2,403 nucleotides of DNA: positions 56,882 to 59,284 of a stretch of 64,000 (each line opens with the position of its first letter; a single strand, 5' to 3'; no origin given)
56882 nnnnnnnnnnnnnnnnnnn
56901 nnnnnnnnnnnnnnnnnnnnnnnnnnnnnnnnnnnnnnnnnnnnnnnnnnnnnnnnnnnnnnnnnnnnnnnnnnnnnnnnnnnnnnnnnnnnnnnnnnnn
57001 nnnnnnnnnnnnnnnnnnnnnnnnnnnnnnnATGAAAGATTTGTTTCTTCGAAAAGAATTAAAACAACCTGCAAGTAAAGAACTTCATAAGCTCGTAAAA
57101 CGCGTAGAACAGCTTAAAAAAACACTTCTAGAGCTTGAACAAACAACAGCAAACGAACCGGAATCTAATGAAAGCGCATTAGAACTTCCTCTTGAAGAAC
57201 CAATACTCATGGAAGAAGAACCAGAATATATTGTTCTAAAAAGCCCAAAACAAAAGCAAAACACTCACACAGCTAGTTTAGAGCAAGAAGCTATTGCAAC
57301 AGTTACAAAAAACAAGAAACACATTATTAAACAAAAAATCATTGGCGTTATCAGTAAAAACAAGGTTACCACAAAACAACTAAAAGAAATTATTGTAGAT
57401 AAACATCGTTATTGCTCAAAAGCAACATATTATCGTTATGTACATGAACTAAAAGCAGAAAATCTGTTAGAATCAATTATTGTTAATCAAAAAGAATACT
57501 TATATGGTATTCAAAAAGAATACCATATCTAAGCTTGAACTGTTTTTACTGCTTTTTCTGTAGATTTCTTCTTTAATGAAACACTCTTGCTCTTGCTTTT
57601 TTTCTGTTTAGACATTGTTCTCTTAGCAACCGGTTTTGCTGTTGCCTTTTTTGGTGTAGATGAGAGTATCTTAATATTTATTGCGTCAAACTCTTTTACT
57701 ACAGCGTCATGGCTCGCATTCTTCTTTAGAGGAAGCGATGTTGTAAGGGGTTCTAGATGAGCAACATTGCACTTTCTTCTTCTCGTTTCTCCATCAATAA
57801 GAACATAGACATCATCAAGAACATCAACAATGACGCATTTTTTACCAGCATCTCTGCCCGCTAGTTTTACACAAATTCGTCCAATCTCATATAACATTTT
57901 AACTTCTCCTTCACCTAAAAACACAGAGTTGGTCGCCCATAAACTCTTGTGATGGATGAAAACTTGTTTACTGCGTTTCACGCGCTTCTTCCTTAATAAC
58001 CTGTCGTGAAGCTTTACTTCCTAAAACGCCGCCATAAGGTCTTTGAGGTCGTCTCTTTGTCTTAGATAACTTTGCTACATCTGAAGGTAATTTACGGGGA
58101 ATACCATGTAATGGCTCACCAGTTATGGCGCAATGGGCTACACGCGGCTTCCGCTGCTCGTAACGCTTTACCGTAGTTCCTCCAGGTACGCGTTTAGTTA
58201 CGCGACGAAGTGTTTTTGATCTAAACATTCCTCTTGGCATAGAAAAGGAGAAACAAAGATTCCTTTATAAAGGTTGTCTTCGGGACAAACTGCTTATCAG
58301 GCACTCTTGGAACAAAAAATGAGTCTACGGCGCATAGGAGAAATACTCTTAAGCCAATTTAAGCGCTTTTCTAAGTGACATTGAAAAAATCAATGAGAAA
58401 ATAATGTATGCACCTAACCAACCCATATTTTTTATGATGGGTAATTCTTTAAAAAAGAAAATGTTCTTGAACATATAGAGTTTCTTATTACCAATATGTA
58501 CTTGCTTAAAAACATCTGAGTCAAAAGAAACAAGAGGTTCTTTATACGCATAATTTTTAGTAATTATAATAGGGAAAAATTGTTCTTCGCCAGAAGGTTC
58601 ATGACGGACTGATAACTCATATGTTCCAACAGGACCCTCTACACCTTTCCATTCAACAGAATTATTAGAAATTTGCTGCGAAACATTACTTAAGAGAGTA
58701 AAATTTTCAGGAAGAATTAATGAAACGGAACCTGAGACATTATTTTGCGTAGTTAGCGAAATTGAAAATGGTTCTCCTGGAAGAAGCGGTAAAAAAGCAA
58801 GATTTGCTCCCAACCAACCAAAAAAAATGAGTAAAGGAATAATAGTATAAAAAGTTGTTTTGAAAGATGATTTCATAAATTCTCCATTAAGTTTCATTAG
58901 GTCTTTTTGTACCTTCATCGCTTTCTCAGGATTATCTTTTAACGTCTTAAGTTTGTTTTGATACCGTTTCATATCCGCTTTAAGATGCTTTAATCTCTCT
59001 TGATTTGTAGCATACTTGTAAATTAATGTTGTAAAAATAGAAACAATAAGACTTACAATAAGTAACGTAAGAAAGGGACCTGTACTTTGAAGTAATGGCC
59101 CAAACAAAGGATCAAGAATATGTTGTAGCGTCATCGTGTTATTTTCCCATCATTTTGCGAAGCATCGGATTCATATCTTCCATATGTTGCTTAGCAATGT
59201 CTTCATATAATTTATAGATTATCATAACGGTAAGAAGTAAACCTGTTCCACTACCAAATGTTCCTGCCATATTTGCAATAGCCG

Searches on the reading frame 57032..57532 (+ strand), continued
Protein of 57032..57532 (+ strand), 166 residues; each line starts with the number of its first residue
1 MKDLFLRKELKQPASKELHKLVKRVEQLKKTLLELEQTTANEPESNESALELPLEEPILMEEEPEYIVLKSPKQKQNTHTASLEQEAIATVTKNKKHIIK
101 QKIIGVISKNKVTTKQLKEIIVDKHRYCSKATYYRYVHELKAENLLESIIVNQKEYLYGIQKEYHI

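Call 91: fold_search(model_id=the predicted structure, library=pdb)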
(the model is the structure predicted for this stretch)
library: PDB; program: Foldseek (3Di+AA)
matches with E <= 10: 1030; with E <= 0.001: 0
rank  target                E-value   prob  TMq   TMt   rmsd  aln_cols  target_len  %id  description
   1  5zi8_A                3.9e-03  1.00  0.37  0.56   2.7        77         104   18  Crystal structure of the PadR-family transcriptional regulator Rv3488 of Mycobacterium tuberculosis H37Rv in complex w (released 2018-10-17)
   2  5zi8_B                4.4e-03  1.00  0.36  0.55   2.8        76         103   18  Crystal structure of the PadR-family transcriptional regulator Rv3488 of Mycobacterium tuberculosis H37Rv in complex w (released 2018-10-17)
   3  4omz_A                4.7e-03  1.00  0.33  0.52   9.9        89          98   15  Crystal Structure of NolR from Sinorhizobium fredii (released 2014-04-16)
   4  7wh4_A                7.4e-03  1.00  0.36  0.56   2.7        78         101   20  Crystal structure of the PadR-family transcriptional regulator Rv3488 of Mycobacterium tuberculosis H37Rv in complex w (released 2022-02-09)
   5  1tbx_B                7.9e-03  1.00  0.34  0.59   2.4        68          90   18  Crystal structure of SSV1 F-93 (released 2004-07-13)
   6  5zhc_A                7.9e-03  1.00  0.37  0.57   2.6        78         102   20  Crystal structure of the PadR-family transcriptional regulator Rv3488 of Mycobacterium tuberculosis H37Rv (released 2018-10-17)
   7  4omz_C                8.5e-03  1.00  0.33  0.51  10.5        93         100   15  Crystal Structure of NolR from Sinorhizobium fredii (released 2014-04-16)
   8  3cuo_C                9.0e-03  1.00  0.32  0.51   8.8        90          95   14  Crystal structure of the predicted DNA-binding transcriptional regulator from E. coli (released 2008-06-17)
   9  4omy_A                1.2e-02  1.00  0.31  0.51   9.9        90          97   14  Crystal Structure of SeMet NolR from Sinorhizobium fredii in complex with oligo AT DNA (released 2014-04-16)
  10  6o8n_B                1.5e-02  1.00  0.34  0.56   8.5        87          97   13  Crystal Structure of C9S tetrasulfide state of Sulfide-responsive transcriptional repressor (SqrR) from Rhodobacter ca (released 2020-04-01)
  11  4omz_B                1.5e-02  1.00  0.32  0.51  10.6        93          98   14  Crystal Structure of NolR from Sinorhizobium fredii (released 2014-04-16)
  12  6dk4_A                1.7e-02  1.00  0.38  0.46   5.5        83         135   20  Crystal structure of Campylobacter jejuni peroxide stress regulator (released 2018-06-13)
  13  5h20                  1.8e-02  1.00  0.36  0.54   3.7        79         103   16  X-ray structure of PadR-like Transcription factor from bacteroid fragilis (released 2017-03-08)
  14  3cuo_D                2.0e-02  1.00  0.33  0.53  10.0        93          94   16  Crystal structure of the predicted DNA-binding transcriptional regulator from E. coli (released 2008-06-17)
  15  4ooi_C                2.0e-02  1.00  0.30  0.49  10.9        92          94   12  Reduced HlyU from Vibrio cholerae N16961 (released 2014-12-31)
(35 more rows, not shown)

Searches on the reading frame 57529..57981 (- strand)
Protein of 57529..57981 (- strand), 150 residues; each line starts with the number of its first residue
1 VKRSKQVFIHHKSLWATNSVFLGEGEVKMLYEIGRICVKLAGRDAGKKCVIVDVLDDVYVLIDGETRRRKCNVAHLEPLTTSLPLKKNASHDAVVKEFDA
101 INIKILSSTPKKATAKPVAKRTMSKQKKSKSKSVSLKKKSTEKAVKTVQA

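Call 6: search_protein_families(library=pfam, proteins=[window:57529-57981:-], max_evalue=0.1)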
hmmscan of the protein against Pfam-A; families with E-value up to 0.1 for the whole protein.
window:57529-57981:- (150 aa): 1 family
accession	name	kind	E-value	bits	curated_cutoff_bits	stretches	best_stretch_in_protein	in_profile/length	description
PF00467.35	KOW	-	6.7e-05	23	22.3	1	34-58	2-26/32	KOW motif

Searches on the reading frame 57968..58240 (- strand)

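Call 6: search_protein_families(library=pfam, proteins=[window:57968-58240:-], max_evalue=0.1)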
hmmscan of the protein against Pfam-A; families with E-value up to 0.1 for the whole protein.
window:57968-58240:- (90 aa): 1 family
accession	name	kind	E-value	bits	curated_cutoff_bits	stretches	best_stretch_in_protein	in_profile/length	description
PF01199.23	Ribosomal_L34e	-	2.2e-20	73.1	27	1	3-85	10-92/94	Ribosomal protein L34e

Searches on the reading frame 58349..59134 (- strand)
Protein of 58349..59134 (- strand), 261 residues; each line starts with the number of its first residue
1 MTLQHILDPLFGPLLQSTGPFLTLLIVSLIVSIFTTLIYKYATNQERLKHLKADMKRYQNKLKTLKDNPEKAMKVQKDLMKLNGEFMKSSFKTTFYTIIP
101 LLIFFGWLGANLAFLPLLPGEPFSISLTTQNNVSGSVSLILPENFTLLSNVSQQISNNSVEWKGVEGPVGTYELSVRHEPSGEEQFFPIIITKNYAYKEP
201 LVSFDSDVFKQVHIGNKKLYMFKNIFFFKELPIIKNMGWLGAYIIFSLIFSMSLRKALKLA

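Call 6: search_protein_families(library=pfam, proteins=[window:58349-59134:-], max_evalue=0.1)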
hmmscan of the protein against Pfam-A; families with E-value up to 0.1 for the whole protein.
window:58349-59134:- (261 aa): 6 families
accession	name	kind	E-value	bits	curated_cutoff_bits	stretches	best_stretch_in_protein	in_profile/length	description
PF01956.21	EMC3_TMCO1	-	8.8e-14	52.1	27.1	1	10-119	3-121/169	Integral membrane protein EMC3/TMCO1-like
PF02096.25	60KD_IMP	-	0.00019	21.9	35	1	25-141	7-101/163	60Kd inner membrane protein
PF02163.28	Peptidase_M50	-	0.0023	17.7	27.2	1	26-122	87-183/221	Peptidase family M50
PF13858.11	DUF4199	-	0.006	17.5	32.3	1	21-103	71-158/165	Protein of unknown function (DUF4199)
PF07097.16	DUF1359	-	0.076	13.7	25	0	33-102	7-81/104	Protein of unknown function (DUF1359)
PF22549.1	ARPP-2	-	0.085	12.3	27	0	27-92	202-265/278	ARPP-2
